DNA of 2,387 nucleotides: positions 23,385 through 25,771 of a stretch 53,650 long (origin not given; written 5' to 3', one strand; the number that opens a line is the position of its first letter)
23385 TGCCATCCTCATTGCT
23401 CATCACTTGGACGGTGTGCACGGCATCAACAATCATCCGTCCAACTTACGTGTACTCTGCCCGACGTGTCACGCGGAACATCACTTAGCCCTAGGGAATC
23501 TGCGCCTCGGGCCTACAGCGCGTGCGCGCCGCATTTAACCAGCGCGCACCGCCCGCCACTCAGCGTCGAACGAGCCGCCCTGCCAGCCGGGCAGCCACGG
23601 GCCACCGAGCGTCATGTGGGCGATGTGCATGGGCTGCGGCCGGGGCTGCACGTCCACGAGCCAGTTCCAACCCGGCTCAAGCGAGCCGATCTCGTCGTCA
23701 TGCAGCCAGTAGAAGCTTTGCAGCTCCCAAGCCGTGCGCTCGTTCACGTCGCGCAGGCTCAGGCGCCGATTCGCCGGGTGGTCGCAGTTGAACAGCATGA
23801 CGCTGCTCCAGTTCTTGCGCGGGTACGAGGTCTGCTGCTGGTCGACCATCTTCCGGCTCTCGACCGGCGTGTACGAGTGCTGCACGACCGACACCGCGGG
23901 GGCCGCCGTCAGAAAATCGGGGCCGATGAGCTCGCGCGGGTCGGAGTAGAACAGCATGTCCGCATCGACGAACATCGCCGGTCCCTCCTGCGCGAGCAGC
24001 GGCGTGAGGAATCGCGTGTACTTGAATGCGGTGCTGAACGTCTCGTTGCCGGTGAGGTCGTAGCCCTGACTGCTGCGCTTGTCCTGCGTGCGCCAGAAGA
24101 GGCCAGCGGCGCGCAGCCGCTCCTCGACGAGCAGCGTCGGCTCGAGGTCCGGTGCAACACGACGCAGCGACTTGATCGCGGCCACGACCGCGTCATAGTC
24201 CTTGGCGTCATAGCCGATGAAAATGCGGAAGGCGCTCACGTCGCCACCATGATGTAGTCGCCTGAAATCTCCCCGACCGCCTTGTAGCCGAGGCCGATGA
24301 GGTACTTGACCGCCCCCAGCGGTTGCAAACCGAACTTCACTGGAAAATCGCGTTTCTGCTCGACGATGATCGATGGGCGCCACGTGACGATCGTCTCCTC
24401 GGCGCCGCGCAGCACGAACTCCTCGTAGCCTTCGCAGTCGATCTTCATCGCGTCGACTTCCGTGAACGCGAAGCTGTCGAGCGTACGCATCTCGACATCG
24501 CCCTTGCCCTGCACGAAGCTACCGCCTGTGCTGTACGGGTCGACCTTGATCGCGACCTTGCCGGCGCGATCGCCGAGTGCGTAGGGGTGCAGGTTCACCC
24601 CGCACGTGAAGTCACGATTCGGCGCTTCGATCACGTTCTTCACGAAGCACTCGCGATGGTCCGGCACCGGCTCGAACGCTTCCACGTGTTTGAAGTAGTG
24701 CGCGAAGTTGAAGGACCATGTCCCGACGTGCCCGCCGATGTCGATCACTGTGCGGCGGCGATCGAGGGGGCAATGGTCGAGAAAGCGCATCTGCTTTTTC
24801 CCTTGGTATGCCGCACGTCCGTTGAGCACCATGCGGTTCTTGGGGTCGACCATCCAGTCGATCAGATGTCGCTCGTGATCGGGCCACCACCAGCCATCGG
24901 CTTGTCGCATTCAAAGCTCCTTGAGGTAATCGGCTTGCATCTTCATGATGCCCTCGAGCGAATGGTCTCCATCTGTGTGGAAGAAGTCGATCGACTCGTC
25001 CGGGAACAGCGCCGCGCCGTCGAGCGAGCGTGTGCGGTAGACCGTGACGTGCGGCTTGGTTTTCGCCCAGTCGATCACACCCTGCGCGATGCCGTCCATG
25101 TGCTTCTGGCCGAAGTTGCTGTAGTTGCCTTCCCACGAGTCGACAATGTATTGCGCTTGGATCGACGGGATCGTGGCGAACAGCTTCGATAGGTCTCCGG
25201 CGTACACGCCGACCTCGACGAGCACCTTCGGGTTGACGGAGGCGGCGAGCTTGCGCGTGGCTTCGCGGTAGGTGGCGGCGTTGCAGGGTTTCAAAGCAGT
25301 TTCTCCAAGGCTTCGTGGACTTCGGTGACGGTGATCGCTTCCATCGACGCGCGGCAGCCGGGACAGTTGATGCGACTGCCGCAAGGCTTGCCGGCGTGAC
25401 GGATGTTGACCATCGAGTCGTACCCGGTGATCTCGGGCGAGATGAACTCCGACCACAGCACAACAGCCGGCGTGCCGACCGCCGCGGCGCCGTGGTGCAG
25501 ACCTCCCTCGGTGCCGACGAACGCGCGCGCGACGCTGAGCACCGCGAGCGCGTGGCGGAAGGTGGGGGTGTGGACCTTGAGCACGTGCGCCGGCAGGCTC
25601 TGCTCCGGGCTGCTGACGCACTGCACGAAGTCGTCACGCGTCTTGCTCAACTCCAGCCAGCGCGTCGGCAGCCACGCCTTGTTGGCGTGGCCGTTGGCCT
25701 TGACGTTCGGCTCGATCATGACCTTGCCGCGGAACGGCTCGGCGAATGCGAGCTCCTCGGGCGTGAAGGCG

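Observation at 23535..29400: Ten-gene, translationally coupled glycosyl-/methyl-transferase cassette with no sugar-activation or export genes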

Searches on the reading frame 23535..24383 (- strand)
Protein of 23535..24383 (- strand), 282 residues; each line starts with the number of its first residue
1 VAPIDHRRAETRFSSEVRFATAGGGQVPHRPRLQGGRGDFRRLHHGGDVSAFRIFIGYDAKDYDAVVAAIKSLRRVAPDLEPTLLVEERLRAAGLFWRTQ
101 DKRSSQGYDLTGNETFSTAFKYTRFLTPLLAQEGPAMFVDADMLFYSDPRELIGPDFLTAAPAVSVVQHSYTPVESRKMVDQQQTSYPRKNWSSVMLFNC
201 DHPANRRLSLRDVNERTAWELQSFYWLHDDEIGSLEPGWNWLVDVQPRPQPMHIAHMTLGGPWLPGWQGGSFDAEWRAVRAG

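Call 3: search_protein_families(library=pfam, proteins=[window:23535-24383:-], max_evalue=0.1)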
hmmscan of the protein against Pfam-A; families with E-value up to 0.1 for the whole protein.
window:23535-24383:- (282 aa): 0 families

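Call 8: search_protein_families(library=phrogs, proteins=[window:23535-24239:-], max_evalue=0.01)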
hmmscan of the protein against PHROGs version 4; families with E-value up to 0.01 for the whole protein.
window:23535-24239:- (234 aa): 1 family
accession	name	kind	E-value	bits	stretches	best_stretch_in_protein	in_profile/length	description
phrog_28018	-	unknown function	2.5e-44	152.7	1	4-231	3-242/262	-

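Call 9: search_protein_families(library=ncbifam, proteins=[window:23535-24239:-], max_evalue=0.1)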
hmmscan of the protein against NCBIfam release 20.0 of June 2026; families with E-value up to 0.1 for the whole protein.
window:23535-24239:- (234 aa): 0 families

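Call 12: search_solved_structures(query=window:23535-24239:-, max_evalue=10)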
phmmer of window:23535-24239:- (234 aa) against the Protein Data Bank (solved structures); distinct sequences matched with E-value up to 10: 1.
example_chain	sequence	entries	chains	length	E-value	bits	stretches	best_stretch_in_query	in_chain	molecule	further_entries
6dx3_A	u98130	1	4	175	0.9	12.5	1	36-64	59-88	RNA-dependent RNA polymerase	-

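Call 15: search_dna_similar(query=window:23535-24239:-, collection=phages, mode=protein, max_evalue=0.001, max_rows=30)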
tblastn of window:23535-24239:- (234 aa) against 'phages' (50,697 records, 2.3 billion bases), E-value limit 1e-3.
Records with a match: 19; places in all: 19; records where one place covers at least 80% of the query: 6.
Best place of each record, by identity: <60% 19.
By first word of the organism name: Caulobacter 13; Bertelyvirus 2; Stenotrophomonas 1; Synechococcus 1; Caudoviricetes 1; Pelagibacter 1.
By host as written in the record: Caulobacter vibrioides CB15 13; Caulobacter crescentus 2; Stenotrophomonas maltophilia D1571 1; Synechococcus sp. WH7803 1; - 1; Candidatus Pelagibacter ubique HTCC1062 1.
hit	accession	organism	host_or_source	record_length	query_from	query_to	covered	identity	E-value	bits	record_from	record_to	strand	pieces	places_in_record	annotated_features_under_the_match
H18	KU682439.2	Stenotrophomonas phage vB_SmaS-DLP_6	Stenotrophomonas maltophilia D1571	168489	1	234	100%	35.9%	4e-23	102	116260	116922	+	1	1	nucleotide-diphospho-sugar transferase | hypothetical protein | methyltransferase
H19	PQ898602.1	Synechococcus phage S-SCSM2R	Synechococcus sp. WH7803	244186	1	195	83%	37.2%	4e-25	108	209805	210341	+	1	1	glycosyltransferase family 24 protein | carbohydrate phosphorylase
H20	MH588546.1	Caulobacter phage CcrBL9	Caulobacter vibrioides CB15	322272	4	205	86%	32.0%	7e-14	76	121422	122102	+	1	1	hypothetical protein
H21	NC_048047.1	Caulobacter phage CcrBL9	Caulobacter vibrioides CB15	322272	4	205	86%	32.0%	7e-14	76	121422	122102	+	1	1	hypothetical protein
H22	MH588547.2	Caulobacter phage CcrSC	Caulobacter vibrioides CB15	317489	4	194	82%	32.4%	2e-15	80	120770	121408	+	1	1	hypothetical protein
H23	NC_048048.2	Caulobacter phage CcrSC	Caulobacter vibrioides CB15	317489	4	194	82%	32.4%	2e-15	80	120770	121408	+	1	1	hypothetical protein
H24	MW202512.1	Caudoviricetes sp.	Manatee Spring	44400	69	228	68%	38.5%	2e-22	100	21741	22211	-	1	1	galT-like protein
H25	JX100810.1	Caulobacter phage CcrColossus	Caulobacter crescentus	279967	31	192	69%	34.7%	3e-16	83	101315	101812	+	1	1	putative nucleotide-diphospho-sugar transferase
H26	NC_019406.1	Caulobacter phage CcrColossus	Caulobacter crescentus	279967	31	192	69%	34.7%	3e-16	83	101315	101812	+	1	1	putative nucleotide-diphospho-sugar transferase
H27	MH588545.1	Caulobacter phage CcrPW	Caulobacter vibrioides CB15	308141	31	192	69%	34.7%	5e-16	82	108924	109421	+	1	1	hypothetical protein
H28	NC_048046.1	Caulobacter phage CcrPW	Caulobacter vibrioides CB15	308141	31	192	69%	34.7%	5e-16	82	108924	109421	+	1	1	hypothetical protein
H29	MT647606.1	Pelagibacter phage Mosig EXVC030M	Candidatus Pelagibacter ubique HTCC1062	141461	65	195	56%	42.1%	5e-21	97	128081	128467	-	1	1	putative glycosyltransferase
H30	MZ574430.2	Caulobacter phage C2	Caulobacter vibrioides CB15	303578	37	200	70%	32.4%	3e-15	80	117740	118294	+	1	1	hypothetical protein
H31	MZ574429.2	Caulobacter phage C1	Caulobacter vibrioides CB15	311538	37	200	70%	32.4%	3e-15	80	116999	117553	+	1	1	hypothetical protein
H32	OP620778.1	Bertelyvirus sp.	Caulobacter vibrioides CB15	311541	37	200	70%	32.4%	3e-15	80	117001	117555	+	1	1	hypothetical protein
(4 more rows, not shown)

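Call 47: find_homologous_proteins(query=window:23535-24239:-, max_evalue=0.001)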
Query window:23535-24239:- (234 aa): 7390 proteins with E <= 0.001 among 8000 candidates; the best 120 are listed.
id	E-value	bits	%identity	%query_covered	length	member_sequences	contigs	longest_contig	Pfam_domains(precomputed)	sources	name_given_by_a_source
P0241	4.6e-159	546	100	100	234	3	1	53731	-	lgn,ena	-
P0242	7.5e-98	345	66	99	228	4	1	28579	-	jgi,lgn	-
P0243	6.3e-94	332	64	98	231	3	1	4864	-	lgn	-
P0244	7.2e-93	329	62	97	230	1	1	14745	-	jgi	jgi:hypothetical protein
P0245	3.6e-92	327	62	98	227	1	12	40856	-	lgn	-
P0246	2.8e-91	324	63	97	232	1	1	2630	-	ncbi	-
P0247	5.9e-91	323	61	98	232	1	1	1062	-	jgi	jgi:hypothetical protein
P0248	1.6e-90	321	64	97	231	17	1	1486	-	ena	-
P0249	1.6e-90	321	63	98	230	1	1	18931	-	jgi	jgi:hypothetical protein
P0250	2.0e-90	321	63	98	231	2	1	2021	-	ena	-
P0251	3.9e-90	320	64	97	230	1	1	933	-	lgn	-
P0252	5.2e-90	320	62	97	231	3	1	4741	-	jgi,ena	-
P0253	6.2e-90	319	63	97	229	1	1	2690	-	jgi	-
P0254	1.9e-89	318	61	99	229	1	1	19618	-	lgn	-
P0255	2.4e-89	317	63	97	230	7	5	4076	-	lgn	-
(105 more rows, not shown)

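Call 50: search_solved_structures(query=A3, max_evalue=10, show_alignments=3)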
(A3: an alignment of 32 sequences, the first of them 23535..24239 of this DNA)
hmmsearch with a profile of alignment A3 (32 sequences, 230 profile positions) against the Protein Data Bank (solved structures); distinct sequences matched with E-value up to 10: 5.
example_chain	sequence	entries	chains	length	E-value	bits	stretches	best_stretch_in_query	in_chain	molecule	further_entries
4mnp_A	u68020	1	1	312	0.063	16.2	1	5-117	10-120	N-acetylneuraminate-binding protein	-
1dy2_A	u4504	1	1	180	0.31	13.9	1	22-99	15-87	COLLAGEN ALPHA1(XV) CHAIN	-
2ha9_A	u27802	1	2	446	0.38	13.6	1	33-75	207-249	UPF0210 protein SP0239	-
9qt5_T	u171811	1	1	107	1.3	11.8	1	75-122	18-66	Large ribosomal subunit protein uL23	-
6u0p_A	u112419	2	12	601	2.1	11.2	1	34-79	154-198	2,4-dichlorophenol 6-monooxygenase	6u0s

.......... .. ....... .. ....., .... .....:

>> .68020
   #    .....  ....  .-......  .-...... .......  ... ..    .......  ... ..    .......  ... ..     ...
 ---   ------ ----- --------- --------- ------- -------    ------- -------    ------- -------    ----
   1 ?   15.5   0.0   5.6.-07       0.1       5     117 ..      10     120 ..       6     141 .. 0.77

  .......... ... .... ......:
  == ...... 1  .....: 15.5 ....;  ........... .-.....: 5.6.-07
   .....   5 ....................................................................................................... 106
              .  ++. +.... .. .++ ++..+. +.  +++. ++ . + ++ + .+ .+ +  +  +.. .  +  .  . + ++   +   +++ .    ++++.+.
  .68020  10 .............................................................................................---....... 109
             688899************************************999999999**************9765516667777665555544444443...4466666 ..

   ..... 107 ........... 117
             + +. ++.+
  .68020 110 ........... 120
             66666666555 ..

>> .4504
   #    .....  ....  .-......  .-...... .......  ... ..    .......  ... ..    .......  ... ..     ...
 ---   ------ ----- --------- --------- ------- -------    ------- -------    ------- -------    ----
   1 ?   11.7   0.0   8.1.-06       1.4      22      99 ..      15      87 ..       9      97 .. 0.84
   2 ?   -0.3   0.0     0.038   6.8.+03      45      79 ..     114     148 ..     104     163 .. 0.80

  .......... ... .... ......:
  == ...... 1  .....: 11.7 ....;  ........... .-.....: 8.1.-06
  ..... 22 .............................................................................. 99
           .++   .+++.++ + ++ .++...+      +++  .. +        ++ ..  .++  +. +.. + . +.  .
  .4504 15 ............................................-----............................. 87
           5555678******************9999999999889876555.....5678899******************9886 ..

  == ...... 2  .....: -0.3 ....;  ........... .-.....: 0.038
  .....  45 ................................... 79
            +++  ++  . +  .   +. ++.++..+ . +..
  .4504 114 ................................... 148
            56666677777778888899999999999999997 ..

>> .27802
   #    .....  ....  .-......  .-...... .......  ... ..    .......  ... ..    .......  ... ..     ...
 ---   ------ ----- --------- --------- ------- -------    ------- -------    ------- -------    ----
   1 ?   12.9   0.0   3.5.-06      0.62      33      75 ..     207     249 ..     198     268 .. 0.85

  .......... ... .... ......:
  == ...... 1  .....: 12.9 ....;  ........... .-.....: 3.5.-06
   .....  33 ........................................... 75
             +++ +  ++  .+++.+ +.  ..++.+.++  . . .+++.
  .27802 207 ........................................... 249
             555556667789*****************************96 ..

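Call 51: search_protein_families(library=pfam, alignment_id=A3, max_evalue=1)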
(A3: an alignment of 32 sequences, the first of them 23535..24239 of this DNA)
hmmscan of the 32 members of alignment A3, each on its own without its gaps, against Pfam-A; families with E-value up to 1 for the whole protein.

A. member 1, window:23535-24239:- (234 aa): 0 families

B. families by the number of members that match (of 32 scanned): 8 families
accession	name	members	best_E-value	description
PF03407.22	Nucleotid_trans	22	0.002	Nucleotide-diphospho-sugar transferase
PF01501.26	Glyco_transf_8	11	0.011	Glycosyl transferase family 8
PF00405.22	Transferrin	3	0.19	Transferrin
PF19718.4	USP47_C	2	0.039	Ubiquitin carboxyl-terminal hydrolase 47 C-terminal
PF14709.13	DND1_DSRM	1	0.03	double strand RNA binding domain from DEAD END PROTEIN 1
PF12458.13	DUF3686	1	0.089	ATPase involved in DNA repair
PF08347.16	CTNNB1_binding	1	0.13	N-terminal CTNNB1 binding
PF13020.12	NOV_C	1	0.26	Protein NO VEIN, C-terminal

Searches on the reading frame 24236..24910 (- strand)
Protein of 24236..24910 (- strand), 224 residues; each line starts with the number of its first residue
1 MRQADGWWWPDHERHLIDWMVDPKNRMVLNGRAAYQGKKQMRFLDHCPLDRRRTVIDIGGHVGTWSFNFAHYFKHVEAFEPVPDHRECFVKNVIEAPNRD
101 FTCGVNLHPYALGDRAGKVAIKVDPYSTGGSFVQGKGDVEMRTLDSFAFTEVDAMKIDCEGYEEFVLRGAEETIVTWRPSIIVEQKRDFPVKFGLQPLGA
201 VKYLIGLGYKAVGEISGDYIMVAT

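Call 3: search_protein_families(library=pfam, proteins=[window:24236-24910:-], max_evalue=0.1)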
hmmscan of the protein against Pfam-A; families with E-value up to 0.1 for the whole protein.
window:24236-24910:- (224 aa): 2 families
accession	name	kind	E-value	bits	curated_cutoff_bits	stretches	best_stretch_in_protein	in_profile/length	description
PF05050.19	Methyltransf_21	-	1.7e-15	58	22.7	1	57-204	1-166/173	Methyltransferase FkbM domain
PF13489.12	Methyltransf_23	-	0.0085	16.3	27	1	49-94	20-75/164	Methyltransferase domain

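Call 8: search_protein_families(library=phrogs, proteins=[window:24236-24910:-], max_evalue=0.01)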
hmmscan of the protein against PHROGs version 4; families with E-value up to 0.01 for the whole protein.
window:24236-24910:- (224 aa): 1 family
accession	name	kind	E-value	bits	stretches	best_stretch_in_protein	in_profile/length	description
phrog_8156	-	other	1.5e-28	100.7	1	35-188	35-192/244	methyltransferase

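Call 9: search_protein_families(library=ncbifam, proteins=[window:24236-24910:-], max_evalue=0.1)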
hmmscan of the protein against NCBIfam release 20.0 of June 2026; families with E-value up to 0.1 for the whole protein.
window:24236-24910:- (224 aa): 2 families
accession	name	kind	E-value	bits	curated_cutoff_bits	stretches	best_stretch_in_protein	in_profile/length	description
TIGR01444.1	fkbM_fam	subfamily_domain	7.9e-24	84.7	37.7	1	54-184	1-141/143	FkbM family methyltransferase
TIGR04345.1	ovoA_Cterm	equivalog_domain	0.003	17.1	170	1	47-79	37-69/242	putative 4-mercaptohistidine N1-methyltransferase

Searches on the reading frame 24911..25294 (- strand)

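Call 8: search_protein_families(library=phrogs, proteins=[window:24911-25294:-], max_evalue=0.01)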
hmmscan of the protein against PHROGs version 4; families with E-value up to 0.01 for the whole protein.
window:24911-25294:- (127 aa): 1 family
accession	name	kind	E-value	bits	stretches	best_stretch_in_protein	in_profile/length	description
phrog_2675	-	other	1.4e-07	31.4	1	6-124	300-429/599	DNA methyltransferase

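Call 9: search_protein_families(library=ncbifam, proteins=[window:24911-25294:-], max_evalue=0.1)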
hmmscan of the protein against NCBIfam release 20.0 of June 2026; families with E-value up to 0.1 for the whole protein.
window:24911-25294:- (127 aa): 0 families

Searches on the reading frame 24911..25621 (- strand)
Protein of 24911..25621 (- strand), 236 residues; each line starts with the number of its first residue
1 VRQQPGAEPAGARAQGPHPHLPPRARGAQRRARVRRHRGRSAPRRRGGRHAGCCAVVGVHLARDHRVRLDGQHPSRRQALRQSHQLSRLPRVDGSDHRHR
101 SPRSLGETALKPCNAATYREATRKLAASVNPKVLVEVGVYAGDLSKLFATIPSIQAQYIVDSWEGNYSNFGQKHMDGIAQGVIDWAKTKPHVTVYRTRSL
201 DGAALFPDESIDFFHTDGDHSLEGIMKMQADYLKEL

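Call 3: search_protein_families(library=pfam, proteins=[window:24911-25621:-], max_evalue=0.1)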
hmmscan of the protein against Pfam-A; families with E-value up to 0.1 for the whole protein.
window:24911-25621:- (236 aa): 1 family
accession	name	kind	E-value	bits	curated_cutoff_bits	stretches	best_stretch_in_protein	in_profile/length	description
PF13578.12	Methyltransf_24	-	4.5e-06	27.9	26.3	1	135-226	1-84/105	Methyltransferase domain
